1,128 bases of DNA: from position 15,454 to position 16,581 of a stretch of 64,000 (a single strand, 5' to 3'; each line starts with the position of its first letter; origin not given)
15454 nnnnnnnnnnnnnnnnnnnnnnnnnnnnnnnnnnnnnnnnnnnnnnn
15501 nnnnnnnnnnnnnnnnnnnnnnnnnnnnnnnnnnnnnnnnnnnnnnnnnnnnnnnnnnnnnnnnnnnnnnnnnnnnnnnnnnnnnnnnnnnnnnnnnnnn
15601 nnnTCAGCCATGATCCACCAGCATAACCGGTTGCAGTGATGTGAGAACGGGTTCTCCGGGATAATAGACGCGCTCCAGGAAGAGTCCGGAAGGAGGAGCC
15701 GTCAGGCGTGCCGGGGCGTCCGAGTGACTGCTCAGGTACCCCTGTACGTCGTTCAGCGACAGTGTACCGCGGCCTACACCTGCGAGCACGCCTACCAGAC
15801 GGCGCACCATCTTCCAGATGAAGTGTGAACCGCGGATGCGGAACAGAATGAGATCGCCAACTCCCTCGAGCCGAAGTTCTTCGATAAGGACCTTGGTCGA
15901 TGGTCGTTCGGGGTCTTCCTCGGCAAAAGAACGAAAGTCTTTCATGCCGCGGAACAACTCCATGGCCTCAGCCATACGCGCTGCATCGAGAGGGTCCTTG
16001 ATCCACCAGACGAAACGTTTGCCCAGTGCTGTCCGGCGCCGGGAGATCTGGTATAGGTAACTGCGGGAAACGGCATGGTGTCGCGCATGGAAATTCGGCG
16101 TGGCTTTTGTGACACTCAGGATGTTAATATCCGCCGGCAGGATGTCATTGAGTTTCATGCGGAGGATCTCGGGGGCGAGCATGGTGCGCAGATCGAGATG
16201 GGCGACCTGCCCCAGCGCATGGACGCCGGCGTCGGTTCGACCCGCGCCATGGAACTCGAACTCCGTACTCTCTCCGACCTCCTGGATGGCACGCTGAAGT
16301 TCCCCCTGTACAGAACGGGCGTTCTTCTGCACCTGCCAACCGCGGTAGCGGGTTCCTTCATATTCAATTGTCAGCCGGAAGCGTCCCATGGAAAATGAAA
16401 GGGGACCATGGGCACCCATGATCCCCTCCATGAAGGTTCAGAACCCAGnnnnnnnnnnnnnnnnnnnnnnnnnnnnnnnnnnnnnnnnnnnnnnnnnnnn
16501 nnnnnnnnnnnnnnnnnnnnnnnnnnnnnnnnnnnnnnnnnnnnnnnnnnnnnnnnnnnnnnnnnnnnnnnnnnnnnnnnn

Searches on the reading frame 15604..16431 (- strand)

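Call 23: search_protein_families(library=pfam, proteins=[window:15604-16431:-], max_evalue=0.01)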
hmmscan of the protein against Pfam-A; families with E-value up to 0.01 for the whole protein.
window:15604-16431:- (275 aa): 3 families
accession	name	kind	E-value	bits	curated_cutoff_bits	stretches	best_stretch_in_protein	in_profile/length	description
PF01416.25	PseudoU_synth_1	-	2.2e-33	115.4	23.3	2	156-258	1-108/108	tRNA pseudouridine synthase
PF21238.2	Pus10_C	-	0.0027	17.7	27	1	25-75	14-64/232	Pus10, C-terminal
PF10105.14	DUF2344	-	0.0046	17.3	23.8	1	69-143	56-117/176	Uncharacterized protein conserved in bacteria (DUF2344)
